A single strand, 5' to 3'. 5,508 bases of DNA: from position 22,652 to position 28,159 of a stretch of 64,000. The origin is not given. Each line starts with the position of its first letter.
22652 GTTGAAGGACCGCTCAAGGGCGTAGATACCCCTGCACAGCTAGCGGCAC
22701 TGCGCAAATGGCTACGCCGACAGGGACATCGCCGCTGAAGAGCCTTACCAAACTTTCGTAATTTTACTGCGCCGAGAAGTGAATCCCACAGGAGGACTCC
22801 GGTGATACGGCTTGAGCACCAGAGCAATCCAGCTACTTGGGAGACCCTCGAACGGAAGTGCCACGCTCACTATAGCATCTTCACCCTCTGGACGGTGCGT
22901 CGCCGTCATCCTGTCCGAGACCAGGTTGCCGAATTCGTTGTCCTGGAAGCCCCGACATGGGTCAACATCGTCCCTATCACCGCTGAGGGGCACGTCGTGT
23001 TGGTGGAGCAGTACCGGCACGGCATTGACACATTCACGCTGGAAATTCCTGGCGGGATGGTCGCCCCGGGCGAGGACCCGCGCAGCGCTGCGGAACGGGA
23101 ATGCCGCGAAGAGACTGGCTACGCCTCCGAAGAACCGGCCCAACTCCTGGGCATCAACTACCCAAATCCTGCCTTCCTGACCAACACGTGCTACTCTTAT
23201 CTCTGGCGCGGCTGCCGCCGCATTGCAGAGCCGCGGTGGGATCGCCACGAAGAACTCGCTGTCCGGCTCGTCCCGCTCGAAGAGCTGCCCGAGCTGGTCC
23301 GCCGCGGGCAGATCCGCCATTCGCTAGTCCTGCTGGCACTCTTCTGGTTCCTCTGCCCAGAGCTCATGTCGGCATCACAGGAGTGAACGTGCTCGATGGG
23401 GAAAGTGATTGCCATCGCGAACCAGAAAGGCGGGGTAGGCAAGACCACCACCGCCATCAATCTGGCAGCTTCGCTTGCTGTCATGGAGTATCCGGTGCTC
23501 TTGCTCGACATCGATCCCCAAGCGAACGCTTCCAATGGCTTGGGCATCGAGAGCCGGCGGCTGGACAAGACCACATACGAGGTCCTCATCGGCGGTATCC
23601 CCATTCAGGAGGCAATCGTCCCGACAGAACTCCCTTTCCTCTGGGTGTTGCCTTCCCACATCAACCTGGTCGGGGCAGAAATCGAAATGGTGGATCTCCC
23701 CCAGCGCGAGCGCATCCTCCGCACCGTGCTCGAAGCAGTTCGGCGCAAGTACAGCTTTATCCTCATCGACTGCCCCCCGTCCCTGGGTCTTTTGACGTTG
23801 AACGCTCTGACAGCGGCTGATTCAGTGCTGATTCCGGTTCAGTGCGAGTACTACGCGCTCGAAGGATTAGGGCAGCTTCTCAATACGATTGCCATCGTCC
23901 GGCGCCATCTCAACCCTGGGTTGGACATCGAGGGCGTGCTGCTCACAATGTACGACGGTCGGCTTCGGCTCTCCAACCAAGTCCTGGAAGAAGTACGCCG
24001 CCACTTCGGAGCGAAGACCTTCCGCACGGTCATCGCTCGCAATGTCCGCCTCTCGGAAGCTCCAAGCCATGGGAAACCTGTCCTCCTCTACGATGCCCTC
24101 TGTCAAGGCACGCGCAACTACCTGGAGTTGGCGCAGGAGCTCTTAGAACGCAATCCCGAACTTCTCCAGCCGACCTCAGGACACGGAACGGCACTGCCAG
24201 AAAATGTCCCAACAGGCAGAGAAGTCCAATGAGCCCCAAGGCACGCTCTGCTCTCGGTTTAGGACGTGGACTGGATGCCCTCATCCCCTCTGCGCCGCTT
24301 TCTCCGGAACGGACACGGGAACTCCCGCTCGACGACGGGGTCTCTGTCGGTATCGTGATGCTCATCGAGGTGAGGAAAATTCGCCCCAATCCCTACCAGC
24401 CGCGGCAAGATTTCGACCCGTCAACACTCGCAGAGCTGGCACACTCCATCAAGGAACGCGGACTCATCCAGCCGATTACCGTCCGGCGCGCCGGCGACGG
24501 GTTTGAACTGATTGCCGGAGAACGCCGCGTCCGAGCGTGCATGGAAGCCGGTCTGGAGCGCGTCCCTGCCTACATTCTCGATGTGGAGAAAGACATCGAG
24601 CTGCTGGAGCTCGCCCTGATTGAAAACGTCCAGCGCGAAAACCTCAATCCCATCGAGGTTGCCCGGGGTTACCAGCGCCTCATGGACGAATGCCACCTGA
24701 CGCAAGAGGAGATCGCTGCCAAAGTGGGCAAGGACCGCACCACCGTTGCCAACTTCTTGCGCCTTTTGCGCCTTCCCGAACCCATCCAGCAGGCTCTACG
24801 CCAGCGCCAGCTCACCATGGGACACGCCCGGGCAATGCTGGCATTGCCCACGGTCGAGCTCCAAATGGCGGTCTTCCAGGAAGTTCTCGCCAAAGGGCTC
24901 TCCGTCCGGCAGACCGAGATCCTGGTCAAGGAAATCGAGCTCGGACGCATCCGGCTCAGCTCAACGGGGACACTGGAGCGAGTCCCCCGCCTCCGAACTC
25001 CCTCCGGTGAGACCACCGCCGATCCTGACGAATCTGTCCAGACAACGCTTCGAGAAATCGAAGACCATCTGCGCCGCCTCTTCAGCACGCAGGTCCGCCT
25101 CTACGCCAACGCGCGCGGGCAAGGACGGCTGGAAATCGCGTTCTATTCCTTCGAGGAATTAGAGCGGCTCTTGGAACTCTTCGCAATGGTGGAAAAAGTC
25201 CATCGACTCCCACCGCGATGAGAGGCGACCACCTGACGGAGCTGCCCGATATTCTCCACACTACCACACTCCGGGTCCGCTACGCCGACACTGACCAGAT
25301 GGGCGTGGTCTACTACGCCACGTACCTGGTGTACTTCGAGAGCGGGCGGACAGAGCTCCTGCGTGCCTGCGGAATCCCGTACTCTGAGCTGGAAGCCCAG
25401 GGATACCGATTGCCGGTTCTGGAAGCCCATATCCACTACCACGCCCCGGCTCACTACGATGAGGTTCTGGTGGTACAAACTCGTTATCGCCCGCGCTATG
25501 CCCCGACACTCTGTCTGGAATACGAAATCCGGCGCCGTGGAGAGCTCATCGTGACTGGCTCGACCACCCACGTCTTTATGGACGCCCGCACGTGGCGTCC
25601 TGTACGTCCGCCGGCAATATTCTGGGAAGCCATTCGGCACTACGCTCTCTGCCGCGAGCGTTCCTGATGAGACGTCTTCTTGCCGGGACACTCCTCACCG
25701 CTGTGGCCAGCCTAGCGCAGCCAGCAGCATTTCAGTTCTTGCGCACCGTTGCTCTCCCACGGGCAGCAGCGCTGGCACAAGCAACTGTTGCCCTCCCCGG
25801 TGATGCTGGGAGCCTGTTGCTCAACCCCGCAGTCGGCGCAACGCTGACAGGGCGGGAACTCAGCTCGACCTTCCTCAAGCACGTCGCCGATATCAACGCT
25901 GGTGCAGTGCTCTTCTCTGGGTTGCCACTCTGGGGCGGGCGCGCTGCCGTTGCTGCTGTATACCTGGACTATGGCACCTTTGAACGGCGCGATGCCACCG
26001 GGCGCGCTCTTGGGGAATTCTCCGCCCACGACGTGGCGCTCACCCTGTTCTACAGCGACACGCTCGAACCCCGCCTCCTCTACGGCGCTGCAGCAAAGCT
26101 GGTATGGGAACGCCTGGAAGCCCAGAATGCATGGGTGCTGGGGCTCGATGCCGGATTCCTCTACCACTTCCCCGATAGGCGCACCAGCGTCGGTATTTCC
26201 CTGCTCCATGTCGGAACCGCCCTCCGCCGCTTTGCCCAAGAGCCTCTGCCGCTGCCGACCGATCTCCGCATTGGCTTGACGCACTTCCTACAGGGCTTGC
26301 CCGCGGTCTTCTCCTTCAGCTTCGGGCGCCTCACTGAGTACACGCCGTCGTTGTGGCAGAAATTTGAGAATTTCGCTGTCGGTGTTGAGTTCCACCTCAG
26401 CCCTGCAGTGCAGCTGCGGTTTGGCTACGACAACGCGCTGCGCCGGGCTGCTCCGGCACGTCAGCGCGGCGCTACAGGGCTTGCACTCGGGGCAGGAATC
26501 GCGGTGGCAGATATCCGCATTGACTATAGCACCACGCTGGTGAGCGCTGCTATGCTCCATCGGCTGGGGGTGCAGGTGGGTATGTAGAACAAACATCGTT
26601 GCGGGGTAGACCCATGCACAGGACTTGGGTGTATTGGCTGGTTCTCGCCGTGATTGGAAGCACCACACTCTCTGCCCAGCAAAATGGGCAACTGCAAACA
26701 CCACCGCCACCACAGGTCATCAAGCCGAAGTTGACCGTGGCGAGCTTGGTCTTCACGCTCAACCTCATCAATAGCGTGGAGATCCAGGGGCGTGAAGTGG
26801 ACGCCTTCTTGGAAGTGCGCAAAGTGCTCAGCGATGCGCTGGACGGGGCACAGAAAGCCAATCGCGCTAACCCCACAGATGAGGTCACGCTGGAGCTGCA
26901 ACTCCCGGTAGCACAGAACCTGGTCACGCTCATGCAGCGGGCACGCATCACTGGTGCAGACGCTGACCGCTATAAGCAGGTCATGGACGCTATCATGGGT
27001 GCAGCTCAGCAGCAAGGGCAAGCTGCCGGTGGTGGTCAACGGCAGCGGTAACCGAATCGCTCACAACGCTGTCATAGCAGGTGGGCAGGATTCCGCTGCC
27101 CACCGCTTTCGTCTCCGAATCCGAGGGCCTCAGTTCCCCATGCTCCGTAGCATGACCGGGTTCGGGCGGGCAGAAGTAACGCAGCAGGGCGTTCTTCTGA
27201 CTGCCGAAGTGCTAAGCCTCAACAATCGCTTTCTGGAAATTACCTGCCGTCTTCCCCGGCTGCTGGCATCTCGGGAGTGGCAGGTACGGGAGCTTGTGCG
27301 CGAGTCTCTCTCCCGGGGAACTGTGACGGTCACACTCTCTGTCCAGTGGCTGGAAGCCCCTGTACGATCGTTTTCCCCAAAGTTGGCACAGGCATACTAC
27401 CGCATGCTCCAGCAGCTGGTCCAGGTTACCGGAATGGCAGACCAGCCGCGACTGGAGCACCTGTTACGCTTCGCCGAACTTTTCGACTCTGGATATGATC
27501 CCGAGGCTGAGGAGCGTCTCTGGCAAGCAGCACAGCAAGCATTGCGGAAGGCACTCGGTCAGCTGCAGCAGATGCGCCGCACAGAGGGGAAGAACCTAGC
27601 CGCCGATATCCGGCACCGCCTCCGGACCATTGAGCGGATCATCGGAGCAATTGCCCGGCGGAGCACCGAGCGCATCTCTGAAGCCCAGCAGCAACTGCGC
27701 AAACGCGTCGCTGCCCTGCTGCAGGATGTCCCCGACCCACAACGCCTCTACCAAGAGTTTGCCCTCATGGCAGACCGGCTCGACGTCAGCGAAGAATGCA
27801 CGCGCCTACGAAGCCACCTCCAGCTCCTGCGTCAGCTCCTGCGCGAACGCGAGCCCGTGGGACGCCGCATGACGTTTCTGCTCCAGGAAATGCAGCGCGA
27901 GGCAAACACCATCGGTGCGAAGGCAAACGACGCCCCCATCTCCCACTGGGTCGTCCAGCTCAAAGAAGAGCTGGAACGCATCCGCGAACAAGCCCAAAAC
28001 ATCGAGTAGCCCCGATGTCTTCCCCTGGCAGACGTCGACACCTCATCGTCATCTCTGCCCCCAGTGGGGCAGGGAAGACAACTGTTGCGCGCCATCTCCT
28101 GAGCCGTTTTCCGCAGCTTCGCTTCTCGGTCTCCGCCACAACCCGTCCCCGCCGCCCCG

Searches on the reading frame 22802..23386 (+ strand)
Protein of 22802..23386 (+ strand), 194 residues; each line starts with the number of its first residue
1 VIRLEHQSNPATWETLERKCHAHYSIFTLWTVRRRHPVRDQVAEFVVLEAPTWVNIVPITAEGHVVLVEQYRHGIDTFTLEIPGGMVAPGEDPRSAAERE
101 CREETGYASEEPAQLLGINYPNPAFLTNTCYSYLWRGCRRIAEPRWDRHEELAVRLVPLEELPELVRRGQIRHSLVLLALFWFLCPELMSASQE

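Call 11: search_protein_families(library=pfam, proteins=[window:22802-23386:+])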
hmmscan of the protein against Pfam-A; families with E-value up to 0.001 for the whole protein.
window:22802-23386:+ (194 aa): 1 family
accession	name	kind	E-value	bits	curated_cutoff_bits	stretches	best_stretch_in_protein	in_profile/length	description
PF00293.34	NUDIX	-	3.1e-17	63.3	21.1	1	54-165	6-119/134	NUDIX domain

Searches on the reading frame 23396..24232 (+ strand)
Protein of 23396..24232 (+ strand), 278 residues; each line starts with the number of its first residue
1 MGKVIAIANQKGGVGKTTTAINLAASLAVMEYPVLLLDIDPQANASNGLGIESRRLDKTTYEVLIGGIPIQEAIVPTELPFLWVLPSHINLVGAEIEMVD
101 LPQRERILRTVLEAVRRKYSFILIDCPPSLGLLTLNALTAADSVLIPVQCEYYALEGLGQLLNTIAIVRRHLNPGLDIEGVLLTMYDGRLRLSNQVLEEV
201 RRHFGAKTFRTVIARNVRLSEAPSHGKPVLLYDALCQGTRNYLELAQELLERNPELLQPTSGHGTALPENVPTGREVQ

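Call 11: search_protein_families(library=pfam, proteins=[window:23396-24232:+])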
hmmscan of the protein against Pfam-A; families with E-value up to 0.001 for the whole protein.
window:23396-24232:+ (278 aa): 7 families
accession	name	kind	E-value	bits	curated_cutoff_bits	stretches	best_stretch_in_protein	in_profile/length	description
PF13614.12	AAA_31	-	8.2e-67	225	27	1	3-178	2-177/177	AAA domain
PF01656.29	CbiA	-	1.8e-27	96.2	25.4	1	5-229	1-125/125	CobQ/CobB/MinD/ParA nucleotide binding domain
PF09140.17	MipZ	-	1.5e-11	44.6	20.7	2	4-44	2-42/262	ATPase MipZ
PF10609.15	ParA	-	8.8e-10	38.8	27.1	1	3-135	4-128/246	NUBPL iron-transfer P-loop NTPase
PF06564.18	CBP_BcsQ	-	7.3e-09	35.9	21.3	1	4-247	3-231/234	Cellulose biosynthesis protein BcsQ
PF00142.24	Fer4_NifH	-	2.5e-06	27.6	25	1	10-46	7-43/271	4Fe-4S iron sulfur cluster binding proteins, NifH/frxC family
PF02374.21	ArsA_ATPase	-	6.4e-06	26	24.3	1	10-51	8-49/305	Anion-transporting ATPase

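Call 48: search_protein_families(library=ncbifam, proteins=[window:23396-24232:+], max_evalue=0.00001)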
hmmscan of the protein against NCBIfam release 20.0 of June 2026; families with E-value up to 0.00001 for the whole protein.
window:23396-24232:+ (278 aa): 17 families
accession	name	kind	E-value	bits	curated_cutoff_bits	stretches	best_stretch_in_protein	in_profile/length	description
NF041546.1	ParA_partition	equivalog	3.2e-31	108.5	180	2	4-48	1-45/203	ParA family partition ATPase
TIGR03453.1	partition_RepA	equivalog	5.1e-28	98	348.45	1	3-217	105-338/387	plasmid partitioning protein RepA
TIGR01969.1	minD_arch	subfamily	3.7e-23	82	201.75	1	4-253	2-234/251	cell division ATPase MinD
NF041283.1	PrgP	equivalog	4e-21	75.6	400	1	1-220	1-229/297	ParA superfamily DNA segregation protein PrgP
NF010443.0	PRK13869.1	subfamily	4.1e-19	68.7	446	1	3-162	122-295/405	plasmid-partitioning protein RepA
TIGR01968.1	minD_bact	equivalog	5.6e-18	65.2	212.9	1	3-257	2-244/261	septum site-determining protein MinD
NF010259.0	PRK13705.1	equivalog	5.8e-17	61.7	725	1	3-212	107-331/388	plasmid-partitioning protein SopA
TIGR03371.1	cellulose_yhjQ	equivalog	8.2e-17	61.5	157.85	2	103-247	98-239/246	cellulose biosynthesis protein BcsQ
TIGR03018.1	pepcterm_TyrKin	hypoth_equivalog_domain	9.7e-11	41.4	230.65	1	4-160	37-191/207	XrtA-associated tyrosine autokinase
TIGR01007.1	eps_fam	subfamily_domain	1e-10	41.5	108.05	1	3-134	18-142/204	polysaccharide biosynthesis tyrosine autokinase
TIGR01287.1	nifH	equivalog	1.4e-08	34.4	394.35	0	10-49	7-46/275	nitrogenase iron protein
TIGR03815.1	CpaE_hom_Actino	equivalog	7e-08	32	154.45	1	2-155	111-259/340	septum site-determining protein Ssd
NF008079.0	PRK10818.1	equivalog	7.6e-08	32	508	1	1-250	1-247/270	septum site-determining protein MinD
NF033200.1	F430_CfbC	exception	1.9e-07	30.7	402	0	5-49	3-46/260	Ni-sirohydrochlorin a,c-diamide reductive cyclase ATP-dependent reductase subunit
NF041136.1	MrpORP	equivalog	4.9e-07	29.4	450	1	3-55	6-59/365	iron-sulfur cluster carrier protein MrpORP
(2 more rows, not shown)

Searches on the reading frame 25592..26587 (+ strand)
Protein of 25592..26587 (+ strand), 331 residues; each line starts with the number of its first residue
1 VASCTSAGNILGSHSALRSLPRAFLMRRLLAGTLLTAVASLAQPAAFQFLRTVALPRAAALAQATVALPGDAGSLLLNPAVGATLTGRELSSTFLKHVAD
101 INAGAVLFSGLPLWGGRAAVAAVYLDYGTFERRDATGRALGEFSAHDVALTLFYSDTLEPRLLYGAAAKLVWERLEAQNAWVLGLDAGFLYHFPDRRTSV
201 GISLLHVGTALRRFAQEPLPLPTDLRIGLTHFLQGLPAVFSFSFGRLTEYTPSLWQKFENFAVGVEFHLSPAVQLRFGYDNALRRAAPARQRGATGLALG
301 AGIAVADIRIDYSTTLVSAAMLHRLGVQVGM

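Call 11: search_protein_families(library=pfam, proteins=[window:25592-26587:+])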
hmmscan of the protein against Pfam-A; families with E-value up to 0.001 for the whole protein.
window:25592-26587:+ (331 aa): 0 families

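Call 48: search_protein_families(library=ncbifam, proteins=[window:25592-26587:+], max_evalue=0.00001)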
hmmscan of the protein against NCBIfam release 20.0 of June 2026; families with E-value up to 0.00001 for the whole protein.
window:25592-26587:+ (331 aa): 4 families
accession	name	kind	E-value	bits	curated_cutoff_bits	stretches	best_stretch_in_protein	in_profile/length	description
NF033711.1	T9SS_PorQ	equivalog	1.8e-47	162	220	1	33-317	10-320/335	type IX secretion system protein PorQ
NF033709.1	PorV_fam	subfamily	1.1e-32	113.9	90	1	46-315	3-307/326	PorV/PorQ family protein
NF052325.1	PorVQ2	equivalog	3.3e-07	29.5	325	0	142-204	132-195/354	putative type IX sorting system protein PorV2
NF033710.1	T9SS_OM_PorV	equivalog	1.5e-06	27.6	250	0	45-179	24-163/367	type IX secretion system outer membrane channel protein PorV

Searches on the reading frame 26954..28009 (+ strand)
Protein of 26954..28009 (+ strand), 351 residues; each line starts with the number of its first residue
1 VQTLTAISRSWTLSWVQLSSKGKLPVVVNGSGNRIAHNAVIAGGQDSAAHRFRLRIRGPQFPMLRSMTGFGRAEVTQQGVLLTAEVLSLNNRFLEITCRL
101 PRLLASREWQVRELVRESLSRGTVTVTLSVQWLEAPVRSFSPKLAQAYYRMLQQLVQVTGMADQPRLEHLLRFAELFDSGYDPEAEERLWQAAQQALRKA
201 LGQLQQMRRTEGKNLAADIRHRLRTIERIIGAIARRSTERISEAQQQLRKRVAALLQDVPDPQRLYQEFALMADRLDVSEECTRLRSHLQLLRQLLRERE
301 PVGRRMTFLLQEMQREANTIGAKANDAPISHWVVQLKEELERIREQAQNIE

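Call 11: search_protein_families(library=pfam, proteins=[window:26954-28009:+])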
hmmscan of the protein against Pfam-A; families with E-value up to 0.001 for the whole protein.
window:26954-28009:+ (351 aa): 2 families
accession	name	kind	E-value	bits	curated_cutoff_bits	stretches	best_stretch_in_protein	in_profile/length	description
PF08340.16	YicC-like_C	-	2.5e-41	141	27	1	233-351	1-120/120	Endoribonuclease YicC-like, C-terminal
PF03755.18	YicC-like_N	-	1.4e-38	133.2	25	1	64-216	1-155/156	Endoribonuclease YicC-like, N-terminal region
